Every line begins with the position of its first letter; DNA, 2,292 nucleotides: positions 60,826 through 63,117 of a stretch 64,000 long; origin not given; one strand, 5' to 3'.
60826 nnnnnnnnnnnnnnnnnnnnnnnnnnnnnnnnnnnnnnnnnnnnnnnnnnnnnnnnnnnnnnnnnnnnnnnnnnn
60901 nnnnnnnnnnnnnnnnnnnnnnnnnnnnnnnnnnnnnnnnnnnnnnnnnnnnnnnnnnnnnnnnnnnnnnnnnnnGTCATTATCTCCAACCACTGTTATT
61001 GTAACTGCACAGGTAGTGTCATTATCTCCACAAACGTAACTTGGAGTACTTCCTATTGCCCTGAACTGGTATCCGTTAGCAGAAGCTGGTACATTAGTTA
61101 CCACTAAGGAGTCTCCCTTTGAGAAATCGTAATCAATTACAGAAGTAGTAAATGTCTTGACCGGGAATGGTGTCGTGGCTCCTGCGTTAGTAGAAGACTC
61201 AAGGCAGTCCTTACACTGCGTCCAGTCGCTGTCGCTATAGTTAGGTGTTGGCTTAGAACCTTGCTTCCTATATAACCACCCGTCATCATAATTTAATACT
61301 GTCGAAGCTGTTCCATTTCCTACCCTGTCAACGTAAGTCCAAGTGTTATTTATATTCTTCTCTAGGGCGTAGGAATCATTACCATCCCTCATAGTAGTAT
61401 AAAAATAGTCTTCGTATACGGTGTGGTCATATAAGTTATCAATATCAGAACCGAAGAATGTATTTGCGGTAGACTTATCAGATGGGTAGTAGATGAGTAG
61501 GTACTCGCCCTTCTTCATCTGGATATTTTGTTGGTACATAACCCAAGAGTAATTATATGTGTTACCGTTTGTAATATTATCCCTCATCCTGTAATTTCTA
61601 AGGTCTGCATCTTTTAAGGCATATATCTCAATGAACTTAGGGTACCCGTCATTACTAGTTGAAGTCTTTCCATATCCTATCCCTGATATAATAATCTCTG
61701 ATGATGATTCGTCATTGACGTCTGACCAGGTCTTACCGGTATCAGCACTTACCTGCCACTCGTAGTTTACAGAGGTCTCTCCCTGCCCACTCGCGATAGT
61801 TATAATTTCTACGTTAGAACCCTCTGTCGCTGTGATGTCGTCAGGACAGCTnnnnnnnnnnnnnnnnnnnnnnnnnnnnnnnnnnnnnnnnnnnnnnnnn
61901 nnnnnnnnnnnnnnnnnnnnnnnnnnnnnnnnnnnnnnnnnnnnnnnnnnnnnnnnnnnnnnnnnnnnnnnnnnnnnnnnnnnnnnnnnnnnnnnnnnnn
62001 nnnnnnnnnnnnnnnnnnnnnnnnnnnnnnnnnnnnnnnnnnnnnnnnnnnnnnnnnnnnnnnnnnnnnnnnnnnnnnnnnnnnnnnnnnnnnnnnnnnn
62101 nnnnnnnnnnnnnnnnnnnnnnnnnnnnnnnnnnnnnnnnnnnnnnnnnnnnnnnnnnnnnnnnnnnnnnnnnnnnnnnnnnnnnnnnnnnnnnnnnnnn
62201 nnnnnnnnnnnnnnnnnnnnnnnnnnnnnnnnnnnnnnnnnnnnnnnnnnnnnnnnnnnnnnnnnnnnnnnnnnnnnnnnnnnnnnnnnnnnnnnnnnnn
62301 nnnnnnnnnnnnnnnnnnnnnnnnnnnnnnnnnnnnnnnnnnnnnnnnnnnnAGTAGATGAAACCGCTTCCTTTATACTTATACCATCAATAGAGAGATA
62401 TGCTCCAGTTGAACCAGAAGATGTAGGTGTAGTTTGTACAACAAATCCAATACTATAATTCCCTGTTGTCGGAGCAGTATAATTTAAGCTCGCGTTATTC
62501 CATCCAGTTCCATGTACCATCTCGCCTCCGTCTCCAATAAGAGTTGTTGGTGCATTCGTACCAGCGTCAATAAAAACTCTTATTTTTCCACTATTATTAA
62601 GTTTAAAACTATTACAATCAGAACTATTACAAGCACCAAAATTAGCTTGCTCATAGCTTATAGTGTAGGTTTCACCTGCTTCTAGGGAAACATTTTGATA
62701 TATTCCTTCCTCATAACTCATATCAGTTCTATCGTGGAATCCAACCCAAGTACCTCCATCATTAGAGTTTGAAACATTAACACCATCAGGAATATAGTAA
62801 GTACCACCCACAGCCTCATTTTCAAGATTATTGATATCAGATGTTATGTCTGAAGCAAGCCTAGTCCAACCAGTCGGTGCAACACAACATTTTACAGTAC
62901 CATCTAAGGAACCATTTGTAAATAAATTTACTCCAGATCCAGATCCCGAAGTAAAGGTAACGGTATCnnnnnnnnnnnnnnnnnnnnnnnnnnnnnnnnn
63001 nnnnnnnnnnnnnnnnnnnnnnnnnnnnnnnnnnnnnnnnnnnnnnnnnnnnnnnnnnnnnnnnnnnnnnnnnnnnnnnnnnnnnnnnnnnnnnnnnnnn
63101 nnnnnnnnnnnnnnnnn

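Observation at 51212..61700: Five lamin-tail-domain-like modules nested inside Ig-like domains at one fixed loop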

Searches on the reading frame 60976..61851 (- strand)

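Call 7: search_protein_families(library=pfam, max_evalue=1, proteins=[window:60976-61851:-])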
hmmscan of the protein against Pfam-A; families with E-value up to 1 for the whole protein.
seq(292 aa): 1 family
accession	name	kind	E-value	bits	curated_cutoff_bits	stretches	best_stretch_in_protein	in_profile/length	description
PF23585.1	DUF7137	-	0.75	9.9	27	1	65-129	34-102/137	Domain of unknown function (DUF7137)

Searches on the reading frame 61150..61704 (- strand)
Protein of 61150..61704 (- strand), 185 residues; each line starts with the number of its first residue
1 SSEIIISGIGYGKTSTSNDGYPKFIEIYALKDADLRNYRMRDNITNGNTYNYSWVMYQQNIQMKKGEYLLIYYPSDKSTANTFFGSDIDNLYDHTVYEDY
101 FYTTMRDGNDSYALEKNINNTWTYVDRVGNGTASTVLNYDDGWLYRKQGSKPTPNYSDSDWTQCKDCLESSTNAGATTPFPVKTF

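Call 11: find_homologous_proteins(query=A1, max_evalue=0.001)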
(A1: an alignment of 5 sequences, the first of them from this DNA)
Query A1 (5 sequences) (169 aa, profile of the alignment): 146 proteins with E <= 0.001 among 1021 candidates; the best 120 are listed.
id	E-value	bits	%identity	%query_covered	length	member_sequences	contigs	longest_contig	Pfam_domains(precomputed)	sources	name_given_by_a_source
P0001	6.3e-42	162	27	96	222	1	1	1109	-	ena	-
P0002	7.9e-42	161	29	76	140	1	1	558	-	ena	-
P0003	8.8e-35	138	31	84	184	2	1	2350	-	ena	-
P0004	3.6e-34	136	57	99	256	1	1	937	-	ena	-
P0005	6.0e-34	136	60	99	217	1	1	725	-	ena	-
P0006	8.7e-34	135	30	52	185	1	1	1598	-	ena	-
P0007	1.9e-32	131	27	77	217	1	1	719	-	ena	-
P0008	1.1e-31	128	35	37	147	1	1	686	-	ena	-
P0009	2.1e-31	127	30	52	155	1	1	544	-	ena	-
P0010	1.3e-29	122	28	94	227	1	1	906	-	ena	-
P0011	2.9e-23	101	28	95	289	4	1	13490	PF13205.13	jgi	-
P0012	1.0e-22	99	27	85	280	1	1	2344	PF18962.8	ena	-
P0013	3.6e-22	97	27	99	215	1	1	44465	-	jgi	jgi:hypothetical protein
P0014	1.0e-21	96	26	85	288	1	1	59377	PF18962.8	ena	-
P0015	1.2e-21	96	74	62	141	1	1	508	-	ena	-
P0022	8.7e-21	93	71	63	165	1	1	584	PF00932.26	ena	-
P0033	1.6e-19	89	29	95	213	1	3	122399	PF00932.26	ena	-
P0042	1.5e-18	86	25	95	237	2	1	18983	-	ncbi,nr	ncbi:MAG: PEP-CTERM sorting domain-containing protein [Planctomycetales bacterium]|nr:PEP-CTERM sort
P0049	3.4e-18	84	25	88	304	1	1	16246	PF00932.26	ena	-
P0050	4.1e-18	84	30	89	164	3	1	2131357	-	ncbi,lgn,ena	-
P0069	8.4e-17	80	23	79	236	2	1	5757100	-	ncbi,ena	-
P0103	1.2e-14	73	24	88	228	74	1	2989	PF00932.26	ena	-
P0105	1.2e-14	73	29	97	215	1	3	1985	PF07589.17,PF00932.26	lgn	-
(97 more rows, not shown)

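Call 13: search_protein_families(library=pfam, max_evalue=1, proteins=[P0033, P0049, P0103, P0105, P0013, P0011, P0014, P0042, P0022, P0050])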
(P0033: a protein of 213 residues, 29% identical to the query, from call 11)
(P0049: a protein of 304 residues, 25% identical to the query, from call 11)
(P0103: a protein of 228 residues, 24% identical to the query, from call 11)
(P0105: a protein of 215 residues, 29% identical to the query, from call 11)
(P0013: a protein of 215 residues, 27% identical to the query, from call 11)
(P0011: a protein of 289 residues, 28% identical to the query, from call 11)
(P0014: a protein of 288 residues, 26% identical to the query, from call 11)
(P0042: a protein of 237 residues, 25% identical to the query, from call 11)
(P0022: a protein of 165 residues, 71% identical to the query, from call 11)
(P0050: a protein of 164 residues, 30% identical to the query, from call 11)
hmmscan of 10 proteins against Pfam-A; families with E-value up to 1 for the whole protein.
P0033 (213 aa): 2 families
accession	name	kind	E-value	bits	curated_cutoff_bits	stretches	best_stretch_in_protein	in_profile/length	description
PF00932.25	LTD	-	1.5e-06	28.9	34.3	1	20-129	2-106/109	Lamin Tail Domain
PF07589.16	PEP-CTERM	-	7.1e-05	23.2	20.7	1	191-213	1-24/24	PEP-CTERM motif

P0049 (304 aa): 1 family
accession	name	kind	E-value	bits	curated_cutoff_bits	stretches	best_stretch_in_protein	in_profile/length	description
PF00932.25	LTD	-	1.8e-05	25.5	34.3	1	38-148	4-106/109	Lamin Tail Domain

P0103 (228 aa): 4 families
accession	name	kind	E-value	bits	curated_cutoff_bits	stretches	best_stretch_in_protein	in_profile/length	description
PF00932.25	LTD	-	8.2e-07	29.8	34.3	1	15-132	2-106/109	Lamin Tail Domain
PF07589.16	PEP-CTERM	-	6.9e-05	23.2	20.7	1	204-227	1-23/24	PEP-CTERM motif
PF18205.6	VPDSG-CTERM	-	0.15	12.4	25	1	210-228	8-26/26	VPDSG-CTERM motif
PF08194.17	DIM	-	0.79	10.4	20.8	0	5-25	11-30/36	DIM protein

P0105 (215 aa): 2 families
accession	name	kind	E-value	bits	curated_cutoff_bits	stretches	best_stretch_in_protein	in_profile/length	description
PF07589.16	PEP-CTERM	-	2.8e-06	27.6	20.7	1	192-214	1-24/24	PEP-CTERM motif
PF00932.25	LTD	-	3.4e-06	27.8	34.3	1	19-130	3-106/109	Lamin Tail Domain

P0013 (215 aa): 1 family
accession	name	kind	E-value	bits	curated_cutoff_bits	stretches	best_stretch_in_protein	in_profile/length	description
PF07589.16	PEP-CTERM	-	0.00084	19.8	20.7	1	192-213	2-24/24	PEP-CTERM motif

P0011 (289 aa): 2 families
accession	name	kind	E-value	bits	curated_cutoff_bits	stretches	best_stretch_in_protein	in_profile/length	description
PF13205.12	Big_5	-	2.7e-13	51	23.6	1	178-260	1-80/105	Bacterial Ig-like domain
PF10342.15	Kre9_KNH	-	0.33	12.2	24.6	1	194-260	6-72/94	Kre9/KNH-like N-terminal Ig-like domain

P0014 (288 aa): 3 families
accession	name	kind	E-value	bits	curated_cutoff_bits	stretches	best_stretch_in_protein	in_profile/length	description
PF18962.6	Por_Secre_tail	-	1.4e-10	41.7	27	1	212-277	1-66/75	Secretion system C-terminal sorting domain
PF11589.14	DUF3244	-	0.00045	20.6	25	1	226-275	35-85/96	Domain of unknown function (DUF3244)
PF13585.12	CHU_C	-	0.012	16.1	27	1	219-275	15-72/86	CHU_C Type IX secretion signal domain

P0042 (237 aa): 2 families
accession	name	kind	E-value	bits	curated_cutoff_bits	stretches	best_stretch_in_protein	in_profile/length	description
PF07589.16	PEP-CTERM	-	0.00036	20.9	20.7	1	215-237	2-24/24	PEP-CTERM motif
PF18205.6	VPDSG-CTERM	-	0.45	10.8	25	1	220-237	8-25/26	VPDSG-CTERM motif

P0022 (165 aa): 3 families
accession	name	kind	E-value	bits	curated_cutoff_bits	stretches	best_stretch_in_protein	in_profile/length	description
PF00932.25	LTD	-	9.2e-06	26.4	34.3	1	42-127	2-83/109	Lamin Tail Domain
PF16013.10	DUF4781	-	0.052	12.8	27.9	1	6-55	165-214/310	Domain of unknown function (DUF4781)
PF00754.31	F5_F8_type_C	-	0.62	10.6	28.2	0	16-45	62-89/127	F5/8 type C domain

P0050 (164 aa): 0 families

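Call 14: search_protein_families(library=ncbifam, max_evalue=1, proteins=[P0033, P0049, P0013, P0014, P0042, window:61195-61701:-])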
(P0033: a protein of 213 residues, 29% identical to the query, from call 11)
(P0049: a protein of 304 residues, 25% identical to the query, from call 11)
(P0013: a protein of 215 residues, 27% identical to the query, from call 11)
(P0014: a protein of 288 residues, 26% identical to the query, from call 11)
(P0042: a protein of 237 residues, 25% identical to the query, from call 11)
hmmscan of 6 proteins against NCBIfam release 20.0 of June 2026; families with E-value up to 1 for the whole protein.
P0033 (213 aa): 7 families
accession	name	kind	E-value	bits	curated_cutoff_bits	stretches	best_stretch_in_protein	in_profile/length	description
NF033680.1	exonuc_ExeM-GG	exception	8.5e-12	43.9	1300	1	12-175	12-177/884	extracellular exonuclease ExeM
NF038129.1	PEP_NF038129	equivalog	0.00075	19.4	65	1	55-213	49-194/194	NF038129 family PEP-CTERM protein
NF038120.1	PEP_CTERM_QFxxD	subfamily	0.0027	17.6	80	1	191-213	192-214/215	NF038120 family PEP-CTERM protein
TIGR02595.1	PEP_CTERM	domain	0.015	16.1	16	1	192-213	1-22/24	PEP-CTERM sorting domain-containing protein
NF033191.4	JDVT-CTERM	domain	0.016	15.1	27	1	194-213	15-34/35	JDVT-CTERM domain-containing protein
NF038126.1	PEP_CTERM_FxDxF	subfamily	0.023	14.9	50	1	68-213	17-165/165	FxDxF family PEP-CTERM protein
TIGR03370.1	VPLPA-CTERM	domain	0.53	10.3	25.35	0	199-213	10-24/25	VPLPA-CTERM sorting domain-containing protein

P0049 (304 aa): 1 family
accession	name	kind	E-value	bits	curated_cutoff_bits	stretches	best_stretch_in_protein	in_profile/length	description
NF033680.1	exonuc_ExeM-GG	exception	5.7e-08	31.3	1300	1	33-199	17-181/884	extracellular exonuclease ExeM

P0013 (215 aa): 11 families
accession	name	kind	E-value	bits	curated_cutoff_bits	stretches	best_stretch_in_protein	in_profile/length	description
NF033680.1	exonuc_ExeM-GG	exception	4.1e-08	31.7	1300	1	6-181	7-181/884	extracellular exonuclease ExeM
TIGR02595.1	PEP_CTERM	domain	3.7e-05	24.3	16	1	192-214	1-23/24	PEP-CTERM sorting domain-containing protein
NF038129.1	PEP_NF038129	equivalog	5e-05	23.2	65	1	158-213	138-192/194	NF038129 family PEP-CTERM protein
NF041927.1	Xrt_dep_XDP1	equivalog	0.00044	20.3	125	1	185-213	213-242/242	exosortase-dependent surface protein XDP1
NF038120.1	PEP_CTERM_QFxxD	subfamily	0.00053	19.9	80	1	191-213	192-214/215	NF038120 family PEP-CTERM protein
NF038125.1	PEP_CTERM_THxN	subfamily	0.0015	18.2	85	1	188-213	219-243/246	THxN family PEP-CTERM protein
NF038118.1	PEP_CTERM_CCXG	equivalog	0.0018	17.9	90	1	191-215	175-199/199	CCXG family PEP-CTERM protein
NF033947.0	PEP-cistern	hypoth_equivalog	0.0063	16.3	60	1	173-213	155-194/195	cistern family PEP-CTERM protein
NF041538.1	PEP_EDSA_1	subfamily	0.0094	15.6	100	1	192-213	284-306/307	EDSAP-1 family PEP-CTERM protein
TIGR03901.2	MYXO-CTERM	domain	0.024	15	20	1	195-215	15-34/34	MYXO-CTERM sorting domain-containing protein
TIGR03382.1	GC_trans_RRR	domain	0.095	13.4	15.85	1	195-213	9-26/27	MYXO-CTERM sorting domain-containing protein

P0014 (288 aa): 6 families
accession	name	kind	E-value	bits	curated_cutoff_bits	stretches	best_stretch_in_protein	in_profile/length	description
TIGR04183.1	Por_Secre_tail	domain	5.7e-12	45.5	23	1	212-287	1-71/72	T9SS type A sorting domain-containing protein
NF038113.1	T9SSA_dep_M36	equivalog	1.6e-07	29.9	885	1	171-278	753-860/869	T9SS-dependent M36 family metallopeptidase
NF033680.1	exonuc_ExeM-GG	exception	8.2e-07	27.4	1300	1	22-181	25-174/884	extracellular exonuclease ExeM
NF033708.1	T9SS_Cterm_ChiA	domain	0.0011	18.8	40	1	236-286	5-54/55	T9SS sorting signal type C domain-containing protein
NF052323.1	T9SSA_dep_M6i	equivalog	0.0021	16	600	1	204-287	950-1038/1043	T9SS-dependent M6-like inactivated metalloprotease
NF052644.1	T9SS_DNase_Rie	equivalog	0.016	14.6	260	1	233-273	200-237/251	T9SS-dependent surface endonuclease, AS87_RS02955 family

P0042 (237 aa): 9 families
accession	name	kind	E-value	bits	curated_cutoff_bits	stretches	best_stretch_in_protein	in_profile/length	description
NF038129.1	PEP_NF038129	equivalog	4e-07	30.1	65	1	155-237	117-193/194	NF038129 family PEP-CTERM protein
NF038124.1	PEP_CTERM_TLD_A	exception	9.4e-05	22.1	100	1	146-237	160-233/235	PEP_CTERM-anchored TLD domain-containing protein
NF038126.1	PEP_CTERM_FxDxF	subfamily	0.00017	21.9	50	1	212-237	139-164/165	FxDxF family PEP-CTERM protein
NF035944.1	PEPxxWA-CTERM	domain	0.00039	20.3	35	1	215-237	1-23/24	PEPxxWA-CTERM sorting domain-containing protein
NF033947.0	PEP-cistern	hypoth_equivalog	0.011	15.5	60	1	188-237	147-195/195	cistern family PEP-CTERM protein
NF038119.1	PEP_CTERM_MHFG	equivalog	0.015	15.6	100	1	205-237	226-258/260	MHFG family PEP-CTERM protein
NF038120.1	PEP_CTERM_QFxxD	subfamily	0.031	14.1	80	1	212-237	190-214/215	NF038120 family PEP-CTERM protein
NF041927.1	Xrt_dep_XDP1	equivalog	0.034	14.1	125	1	213-237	217-241/242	exosortase-dependent surface protein XDP1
NF038125.1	PEP_CTERM_THxN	subfamily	0.035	13.7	85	1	197-237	205-245/246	THxN family PEP-CTERM protein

seq(169 aa): 0 families

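Call 58: search_protein_families(library=ncbifam, max_evalue=1, proteins=[window:61150-61704:-])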
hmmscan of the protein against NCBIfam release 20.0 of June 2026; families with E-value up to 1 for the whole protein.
window:61150-61704:- (185 aa): 0 families

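Call 83: find_encoding_contigs(protein=P0069, flank=6000, max_places=2)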
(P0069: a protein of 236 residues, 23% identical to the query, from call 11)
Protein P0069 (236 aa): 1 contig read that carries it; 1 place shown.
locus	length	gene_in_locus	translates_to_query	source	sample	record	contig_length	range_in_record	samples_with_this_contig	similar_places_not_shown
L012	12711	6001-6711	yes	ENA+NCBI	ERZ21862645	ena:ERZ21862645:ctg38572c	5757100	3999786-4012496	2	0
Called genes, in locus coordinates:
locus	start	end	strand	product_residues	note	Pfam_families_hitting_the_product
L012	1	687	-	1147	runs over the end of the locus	-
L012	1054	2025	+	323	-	PF00226:DnaJ, PF01556:DnaJ_C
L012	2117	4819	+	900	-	PF02861:Clp_N, PF23569:NBD_SMAX1, PF00004:AAA, PF17871:AAA_lid_9, PF00004:AAA, PF07724:AAA_2, PF07728:AAA_5, PF10431:ClpB_D2-small, +13 more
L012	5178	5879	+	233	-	PF07589:PEP_exosort_dom (weak)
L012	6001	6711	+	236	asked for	-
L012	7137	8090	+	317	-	PF07963:N_methyl (weak)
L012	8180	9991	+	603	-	-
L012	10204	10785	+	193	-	PF07589:PEP_exosort_dom (weak)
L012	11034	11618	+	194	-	-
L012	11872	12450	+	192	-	PF07589:PEP_exosort_dom (weak)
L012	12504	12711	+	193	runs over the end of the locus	-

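Call 84: find_encoding_contigs(protein=P0033, flank=6000, max_places=2)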
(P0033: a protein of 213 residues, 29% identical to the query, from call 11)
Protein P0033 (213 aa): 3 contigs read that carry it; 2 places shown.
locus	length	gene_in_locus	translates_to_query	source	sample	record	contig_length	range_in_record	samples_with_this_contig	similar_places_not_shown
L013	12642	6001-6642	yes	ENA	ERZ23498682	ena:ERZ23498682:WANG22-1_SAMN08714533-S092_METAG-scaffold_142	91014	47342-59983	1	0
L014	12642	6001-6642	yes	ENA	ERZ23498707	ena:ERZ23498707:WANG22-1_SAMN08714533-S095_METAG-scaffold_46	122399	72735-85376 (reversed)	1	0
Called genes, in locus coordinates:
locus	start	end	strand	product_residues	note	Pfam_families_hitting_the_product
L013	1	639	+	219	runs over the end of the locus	PF01128:IspD, PF12804:NTP_transf_3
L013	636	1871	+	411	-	PF00675:Peptidase_M16, PF05193:Peptidase_M16_C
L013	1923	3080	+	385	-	PF07995:GSDH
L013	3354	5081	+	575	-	PF02776:TPP_enzyme_N, PF00205:TPP_enzyme_M, PF02775:TPP_enzyme_C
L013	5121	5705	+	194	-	PF01842:ACT, PF13291:ACT_4 (weak), PF22629:ACT_AHAS_ss, PF13710:ACT_5, PF10369:ALS_ss_C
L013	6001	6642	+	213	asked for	PF00932:LTD (weak)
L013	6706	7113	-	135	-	PF03692:CxxCxxCC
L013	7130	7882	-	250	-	PF01510:Amidase_2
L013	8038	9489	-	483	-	PF00364:Biotin_lipoyl, PF02749:QRPTase_N (faint), PF25935:BSH_LcnD (faint), PF25984:BSH_YknX (faint), PF25997:BSH_YhbJ (faint), PF00364:Biotin_lipoyl, PF00198:2-oxoacid_dh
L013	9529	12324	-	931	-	PF16078:2-oxogl_dehyd_N, PF00676:E1_dh, PF02779:Transket_pyr, PF16870:OxoGdeHyase_C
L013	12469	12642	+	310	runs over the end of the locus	PF00005:ABC_tran, PF13304:AAA_21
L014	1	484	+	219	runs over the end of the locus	PF01128:IspD, PF12804:NTP_transf_3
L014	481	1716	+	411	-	PF00675:Peptidase_M16, PF05193:Peptidase_M16_C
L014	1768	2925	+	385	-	PF07995:GSDH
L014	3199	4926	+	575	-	PF02776:TPP_enzyme_N, PF00205:TPP_enzyme_M, PF02775:TPP_enzyme_C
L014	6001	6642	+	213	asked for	PF00932:LTD (weak)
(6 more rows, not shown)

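Call 85: find_encoding_contigs(protein=P0014, flank=6000, max_places=2)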
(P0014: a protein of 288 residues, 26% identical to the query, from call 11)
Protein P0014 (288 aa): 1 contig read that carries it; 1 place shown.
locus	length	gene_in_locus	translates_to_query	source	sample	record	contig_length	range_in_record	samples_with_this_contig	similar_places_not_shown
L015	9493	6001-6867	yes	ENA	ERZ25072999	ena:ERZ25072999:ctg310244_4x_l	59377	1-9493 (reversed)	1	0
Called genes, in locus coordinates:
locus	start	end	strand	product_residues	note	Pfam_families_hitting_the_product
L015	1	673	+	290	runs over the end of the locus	PF10099:RskA_C (weak)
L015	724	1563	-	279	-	PF14356:DUF4403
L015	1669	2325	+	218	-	PF00578:AhpC-TSA (weak), PF08534:Redoxin (weak), PF13098:Thioredoxin_2 (weak)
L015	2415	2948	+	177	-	-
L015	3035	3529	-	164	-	PF00578:AhpC-TSA, PF00085:Thioredoxin (weak), PF08534:Redoxin (weak)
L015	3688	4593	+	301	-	PF00892:EamA, PF10639:TMEM234 (faint), PF00892:EamA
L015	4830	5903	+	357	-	PF13528:Glyco_trans_1_3, PF04101:Glyco_tran_28_C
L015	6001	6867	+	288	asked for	PF18962:Por_Secre_tail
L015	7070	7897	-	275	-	PF01177:Asp_Glu_race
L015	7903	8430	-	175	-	PF03938:OmpH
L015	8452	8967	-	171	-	PF03938:OmpH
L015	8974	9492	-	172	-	?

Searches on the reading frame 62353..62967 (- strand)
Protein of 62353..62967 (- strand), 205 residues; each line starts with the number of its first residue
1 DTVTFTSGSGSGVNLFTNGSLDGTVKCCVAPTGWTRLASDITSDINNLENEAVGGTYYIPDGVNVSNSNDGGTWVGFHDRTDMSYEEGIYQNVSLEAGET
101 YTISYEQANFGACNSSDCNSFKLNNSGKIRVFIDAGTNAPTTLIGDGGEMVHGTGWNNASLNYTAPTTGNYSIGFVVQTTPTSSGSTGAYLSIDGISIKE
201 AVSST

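Call 64: search_solved_structures(query=window:62353-62967:-, max_evalue=1)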
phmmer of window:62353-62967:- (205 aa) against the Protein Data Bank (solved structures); distinct sequences matched with E-value up to 1: 3.
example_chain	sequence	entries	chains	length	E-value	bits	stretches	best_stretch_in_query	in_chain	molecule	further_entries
6f5u_B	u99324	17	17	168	0.42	13.6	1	26-64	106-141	Envelope glycoprotein | Envelope glycoprotein,Envelope glycoprotein | GP2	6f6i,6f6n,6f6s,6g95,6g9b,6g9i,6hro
9pel_a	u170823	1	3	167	0.78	12.7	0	26-64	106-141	Envelope glycoprotein GP2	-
5jq3_B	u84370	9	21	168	0.79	12.7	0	26-64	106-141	Envelope glycoprotein 2 | Envelope glycoprotein | GP2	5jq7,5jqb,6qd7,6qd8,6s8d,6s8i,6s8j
